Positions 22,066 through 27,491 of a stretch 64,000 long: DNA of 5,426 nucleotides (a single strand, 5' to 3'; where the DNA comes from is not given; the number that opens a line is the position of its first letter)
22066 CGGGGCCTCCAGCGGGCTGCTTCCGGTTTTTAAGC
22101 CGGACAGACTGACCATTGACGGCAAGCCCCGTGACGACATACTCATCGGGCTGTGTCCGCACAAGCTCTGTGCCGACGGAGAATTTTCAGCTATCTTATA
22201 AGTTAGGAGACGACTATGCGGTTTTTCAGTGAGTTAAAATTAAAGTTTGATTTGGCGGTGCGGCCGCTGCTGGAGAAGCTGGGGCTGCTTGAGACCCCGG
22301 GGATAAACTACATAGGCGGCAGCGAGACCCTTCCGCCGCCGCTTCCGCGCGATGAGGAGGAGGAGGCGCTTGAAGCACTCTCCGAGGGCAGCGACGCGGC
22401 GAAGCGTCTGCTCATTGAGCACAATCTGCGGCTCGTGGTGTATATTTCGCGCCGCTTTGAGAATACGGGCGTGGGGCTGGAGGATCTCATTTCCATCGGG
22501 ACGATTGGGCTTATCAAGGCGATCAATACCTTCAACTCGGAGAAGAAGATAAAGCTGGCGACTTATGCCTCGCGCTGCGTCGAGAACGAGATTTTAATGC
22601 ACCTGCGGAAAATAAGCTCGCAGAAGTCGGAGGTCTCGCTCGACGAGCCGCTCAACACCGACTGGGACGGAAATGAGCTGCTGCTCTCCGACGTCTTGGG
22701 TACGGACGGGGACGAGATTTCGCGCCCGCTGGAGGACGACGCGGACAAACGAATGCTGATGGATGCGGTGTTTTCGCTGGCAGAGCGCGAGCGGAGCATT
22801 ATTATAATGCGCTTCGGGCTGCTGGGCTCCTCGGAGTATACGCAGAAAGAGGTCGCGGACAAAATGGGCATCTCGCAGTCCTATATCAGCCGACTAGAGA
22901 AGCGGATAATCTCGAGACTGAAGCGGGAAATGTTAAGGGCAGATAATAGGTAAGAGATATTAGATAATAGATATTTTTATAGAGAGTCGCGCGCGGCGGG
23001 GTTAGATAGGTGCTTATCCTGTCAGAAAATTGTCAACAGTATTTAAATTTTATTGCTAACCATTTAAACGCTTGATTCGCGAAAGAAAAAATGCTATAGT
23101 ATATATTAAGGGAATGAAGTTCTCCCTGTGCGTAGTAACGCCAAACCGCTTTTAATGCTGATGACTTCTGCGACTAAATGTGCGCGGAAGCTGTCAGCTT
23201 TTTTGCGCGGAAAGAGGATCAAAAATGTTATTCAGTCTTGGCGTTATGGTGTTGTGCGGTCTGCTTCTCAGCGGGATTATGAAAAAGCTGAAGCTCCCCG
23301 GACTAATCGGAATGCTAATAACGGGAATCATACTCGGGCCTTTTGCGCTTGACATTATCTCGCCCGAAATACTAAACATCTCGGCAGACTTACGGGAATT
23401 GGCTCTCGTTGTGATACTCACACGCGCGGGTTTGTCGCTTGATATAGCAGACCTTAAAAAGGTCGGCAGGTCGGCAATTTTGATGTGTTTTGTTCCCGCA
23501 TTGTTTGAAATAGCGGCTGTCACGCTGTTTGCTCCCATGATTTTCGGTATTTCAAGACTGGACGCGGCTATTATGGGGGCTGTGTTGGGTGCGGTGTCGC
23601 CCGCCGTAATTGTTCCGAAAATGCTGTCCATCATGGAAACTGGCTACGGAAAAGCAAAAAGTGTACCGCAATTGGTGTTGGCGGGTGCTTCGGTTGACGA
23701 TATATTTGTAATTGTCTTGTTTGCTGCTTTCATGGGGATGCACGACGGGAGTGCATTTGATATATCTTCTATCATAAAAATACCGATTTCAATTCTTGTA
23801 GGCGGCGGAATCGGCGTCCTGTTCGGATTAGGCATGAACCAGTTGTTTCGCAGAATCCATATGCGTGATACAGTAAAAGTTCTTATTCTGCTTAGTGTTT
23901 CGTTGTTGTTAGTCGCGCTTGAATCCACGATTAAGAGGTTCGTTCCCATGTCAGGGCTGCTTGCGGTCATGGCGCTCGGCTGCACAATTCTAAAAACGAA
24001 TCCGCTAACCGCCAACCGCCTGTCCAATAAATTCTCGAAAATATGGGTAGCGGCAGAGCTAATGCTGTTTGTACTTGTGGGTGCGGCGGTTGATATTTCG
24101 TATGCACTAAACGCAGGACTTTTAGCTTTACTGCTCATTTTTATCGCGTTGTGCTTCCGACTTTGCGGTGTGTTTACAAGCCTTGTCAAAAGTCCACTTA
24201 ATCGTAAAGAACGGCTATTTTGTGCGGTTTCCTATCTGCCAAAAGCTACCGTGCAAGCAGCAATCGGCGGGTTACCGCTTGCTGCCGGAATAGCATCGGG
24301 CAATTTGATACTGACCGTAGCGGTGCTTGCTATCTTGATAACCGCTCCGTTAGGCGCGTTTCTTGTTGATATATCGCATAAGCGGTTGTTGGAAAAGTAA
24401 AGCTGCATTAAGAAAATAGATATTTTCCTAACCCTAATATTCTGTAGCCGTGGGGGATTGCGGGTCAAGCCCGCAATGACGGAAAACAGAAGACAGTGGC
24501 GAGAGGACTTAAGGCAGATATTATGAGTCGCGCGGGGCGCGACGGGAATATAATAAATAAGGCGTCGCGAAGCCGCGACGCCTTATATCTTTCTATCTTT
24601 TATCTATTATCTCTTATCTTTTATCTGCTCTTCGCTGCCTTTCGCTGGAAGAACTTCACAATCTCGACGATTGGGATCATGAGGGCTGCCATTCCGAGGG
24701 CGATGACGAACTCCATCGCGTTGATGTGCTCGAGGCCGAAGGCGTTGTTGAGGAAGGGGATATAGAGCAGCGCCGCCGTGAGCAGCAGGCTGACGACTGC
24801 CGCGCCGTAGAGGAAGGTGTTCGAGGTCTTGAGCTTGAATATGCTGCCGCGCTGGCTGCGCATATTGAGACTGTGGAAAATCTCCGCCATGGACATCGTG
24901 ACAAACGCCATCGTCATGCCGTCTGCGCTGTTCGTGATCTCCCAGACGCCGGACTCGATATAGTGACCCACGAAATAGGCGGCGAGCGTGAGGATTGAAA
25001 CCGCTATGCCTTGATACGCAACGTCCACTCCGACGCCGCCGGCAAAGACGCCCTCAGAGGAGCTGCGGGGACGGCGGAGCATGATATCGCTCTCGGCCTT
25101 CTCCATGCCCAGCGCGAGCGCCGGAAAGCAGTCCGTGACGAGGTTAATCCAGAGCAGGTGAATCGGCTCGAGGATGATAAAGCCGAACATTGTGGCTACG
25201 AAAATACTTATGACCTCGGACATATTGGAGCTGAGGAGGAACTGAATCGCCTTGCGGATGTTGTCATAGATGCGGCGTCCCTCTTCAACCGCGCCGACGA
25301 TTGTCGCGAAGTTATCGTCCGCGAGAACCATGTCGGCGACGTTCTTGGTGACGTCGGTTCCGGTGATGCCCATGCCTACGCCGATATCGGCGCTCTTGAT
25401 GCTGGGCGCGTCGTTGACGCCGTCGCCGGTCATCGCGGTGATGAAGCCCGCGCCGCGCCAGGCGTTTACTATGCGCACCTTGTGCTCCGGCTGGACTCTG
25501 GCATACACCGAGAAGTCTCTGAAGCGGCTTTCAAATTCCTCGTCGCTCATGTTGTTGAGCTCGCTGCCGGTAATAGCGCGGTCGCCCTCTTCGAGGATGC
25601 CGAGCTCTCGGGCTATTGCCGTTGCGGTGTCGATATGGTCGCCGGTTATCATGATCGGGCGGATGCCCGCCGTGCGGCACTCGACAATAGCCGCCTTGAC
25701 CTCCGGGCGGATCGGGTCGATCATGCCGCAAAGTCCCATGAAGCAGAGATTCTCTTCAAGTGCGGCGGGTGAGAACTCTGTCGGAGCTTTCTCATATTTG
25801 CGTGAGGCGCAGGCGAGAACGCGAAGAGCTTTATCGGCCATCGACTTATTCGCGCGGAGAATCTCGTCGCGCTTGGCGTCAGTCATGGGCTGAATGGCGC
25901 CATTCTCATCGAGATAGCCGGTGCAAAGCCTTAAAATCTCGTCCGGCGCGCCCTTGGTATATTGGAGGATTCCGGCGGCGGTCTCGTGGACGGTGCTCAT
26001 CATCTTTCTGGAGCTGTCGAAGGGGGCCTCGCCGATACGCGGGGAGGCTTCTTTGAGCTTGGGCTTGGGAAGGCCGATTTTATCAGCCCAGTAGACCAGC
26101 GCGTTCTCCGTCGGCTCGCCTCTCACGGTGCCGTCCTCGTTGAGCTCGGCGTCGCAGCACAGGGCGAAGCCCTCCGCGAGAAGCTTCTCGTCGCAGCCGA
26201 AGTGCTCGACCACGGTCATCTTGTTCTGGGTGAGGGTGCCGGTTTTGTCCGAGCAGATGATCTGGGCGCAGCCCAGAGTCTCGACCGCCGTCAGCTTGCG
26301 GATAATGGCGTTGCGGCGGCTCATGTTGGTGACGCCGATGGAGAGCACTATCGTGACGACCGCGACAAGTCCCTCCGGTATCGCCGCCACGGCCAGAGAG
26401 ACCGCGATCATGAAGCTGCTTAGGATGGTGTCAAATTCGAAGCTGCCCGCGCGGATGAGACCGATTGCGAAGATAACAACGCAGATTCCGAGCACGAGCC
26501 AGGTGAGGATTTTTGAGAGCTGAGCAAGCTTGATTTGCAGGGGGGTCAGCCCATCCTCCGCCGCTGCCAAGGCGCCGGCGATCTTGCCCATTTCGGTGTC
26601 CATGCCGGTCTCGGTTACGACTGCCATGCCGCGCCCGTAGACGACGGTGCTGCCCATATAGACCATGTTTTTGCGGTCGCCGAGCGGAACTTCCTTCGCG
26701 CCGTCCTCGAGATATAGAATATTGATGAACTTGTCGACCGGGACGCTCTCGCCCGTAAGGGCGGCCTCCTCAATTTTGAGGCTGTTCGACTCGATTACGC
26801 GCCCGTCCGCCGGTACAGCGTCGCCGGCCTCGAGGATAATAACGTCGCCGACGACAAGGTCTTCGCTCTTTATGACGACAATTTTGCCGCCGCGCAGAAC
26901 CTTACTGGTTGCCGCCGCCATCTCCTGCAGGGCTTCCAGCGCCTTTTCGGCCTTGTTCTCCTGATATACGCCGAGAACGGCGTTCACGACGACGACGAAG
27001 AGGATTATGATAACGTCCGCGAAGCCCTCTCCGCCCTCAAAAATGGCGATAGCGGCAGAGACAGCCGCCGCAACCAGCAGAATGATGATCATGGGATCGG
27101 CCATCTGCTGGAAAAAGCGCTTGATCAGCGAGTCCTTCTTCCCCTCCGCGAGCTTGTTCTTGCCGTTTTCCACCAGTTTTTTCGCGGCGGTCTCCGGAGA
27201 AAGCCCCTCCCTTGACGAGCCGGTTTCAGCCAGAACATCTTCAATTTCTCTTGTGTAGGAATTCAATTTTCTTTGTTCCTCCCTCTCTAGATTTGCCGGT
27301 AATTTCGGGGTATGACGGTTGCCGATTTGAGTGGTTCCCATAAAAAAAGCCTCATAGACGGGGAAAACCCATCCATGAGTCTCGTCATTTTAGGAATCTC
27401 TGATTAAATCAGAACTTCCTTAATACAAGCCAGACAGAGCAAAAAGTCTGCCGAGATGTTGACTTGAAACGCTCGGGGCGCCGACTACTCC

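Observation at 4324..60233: Recurrent composite intergenic element: about five tandem heptamers (AGATAAT type) fused to a GTCGCG-loop-CGCGAC hairpin, 13 copies in 64 kb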

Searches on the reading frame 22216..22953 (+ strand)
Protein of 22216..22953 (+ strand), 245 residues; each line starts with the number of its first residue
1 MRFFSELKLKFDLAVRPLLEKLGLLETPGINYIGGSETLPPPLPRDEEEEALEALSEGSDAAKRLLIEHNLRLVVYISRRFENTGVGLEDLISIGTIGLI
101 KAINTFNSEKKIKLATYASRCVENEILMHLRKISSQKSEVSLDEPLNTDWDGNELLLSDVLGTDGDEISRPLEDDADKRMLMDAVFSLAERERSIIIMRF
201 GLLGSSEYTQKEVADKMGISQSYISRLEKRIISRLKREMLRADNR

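Call 12: search_protein_families(library=pfam, proteins=[window:22216-22953:+])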
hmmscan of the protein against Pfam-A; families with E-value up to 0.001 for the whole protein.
window:22216-22953:+ (245 aa): 5 families
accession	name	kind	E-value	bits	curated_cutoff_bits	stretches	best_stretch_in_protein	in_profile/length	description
PF04542.20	Sigma70_r2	-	4.1e-16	59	24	1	66-132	1-67/71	Sigma-70 region 2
PF04545.22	Sigma70_r4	-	1.1e-13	50.9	24.1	1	187-236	4-49/50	Sigma-70, region 4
PF01381.28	HTH_3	-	2.9e-07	30.9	23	1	208-240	10-41/55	Helix-turn-helix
PF13560.12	HTH_31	-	2e-05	25.2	27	1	207-242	14-49/64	Helix-turn-helix domain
PF08281.18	Sigma70_r4_2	-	0.00086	19.3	25.7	0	179-222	2-41/54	Sigma-70, region 4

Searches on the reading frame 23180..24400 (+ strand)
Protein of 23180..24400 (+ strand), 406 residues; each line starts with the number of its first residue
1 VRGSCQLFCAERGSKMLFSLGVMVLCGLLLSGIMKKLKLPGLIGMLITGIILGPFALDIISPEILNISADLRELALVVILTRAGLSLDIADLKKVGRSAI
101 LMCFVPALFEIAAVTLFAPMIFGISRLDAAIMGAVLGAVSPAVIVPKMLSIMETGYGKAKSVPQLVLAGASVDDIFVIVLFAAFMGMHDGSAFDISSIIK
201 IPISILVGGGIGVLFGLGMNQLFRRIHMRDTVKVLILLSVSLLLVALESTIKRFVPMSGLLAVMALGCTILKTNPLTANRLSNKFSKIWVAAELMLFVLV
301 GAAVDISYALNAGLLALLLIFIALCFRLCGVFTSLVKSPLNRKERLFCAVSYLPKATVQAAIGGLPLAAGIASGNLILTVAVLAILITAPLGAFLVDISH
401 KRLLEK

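Call 12: search_protein_families(library=pfam, proteins=[window:23180-24400:+])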
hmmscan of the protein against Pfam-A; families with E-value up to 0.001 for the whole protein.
window:23180-24400:+ (406 aa): 1 family
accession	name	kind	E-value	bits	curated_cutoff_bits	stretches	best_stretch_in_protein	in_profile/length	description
PF00999.27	Na_H_Exchanger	-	7.5e-46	157.1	26.2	1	28-392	4-370/375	Sodium/hydrogen exchanger, transmembrane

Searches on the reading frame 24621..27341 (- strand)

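Call 12: search_protein_families(library=pfam, proteins=[window:24621-27341:-])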
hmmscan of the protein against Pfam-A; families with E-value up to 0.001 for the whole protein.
window:24621-27341:- (906 aa): 5 families
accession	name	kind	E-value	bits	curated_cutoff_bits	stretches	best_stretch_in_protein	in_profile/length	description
PF00122.25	E1-E2_ATPase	-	1.4e-53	181.5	28.1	1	141-343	2-181/181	E1-E2 ATPase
PF00689.26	Cation_ATPase_C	-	8.5e-50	169.4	27.3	1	722-898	2-175/175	Cation transporting ATPase, C-terminus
PF00690.31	Cation_ATPase_N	-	1.7e-18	66.5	20.4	1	30-95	3-69/69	Cation transporter/ATPase, N-terminus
PF13246.12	Cation_ATPase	-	2.9e-18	66.1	21.7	1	393-475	1-90/91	Cation transport ATPase (P-type)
PF00702.32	Hydrolase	-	1.7e-15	58.4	26.4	1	361-652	3-191/191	haloacid dehalogenase-like hydrolase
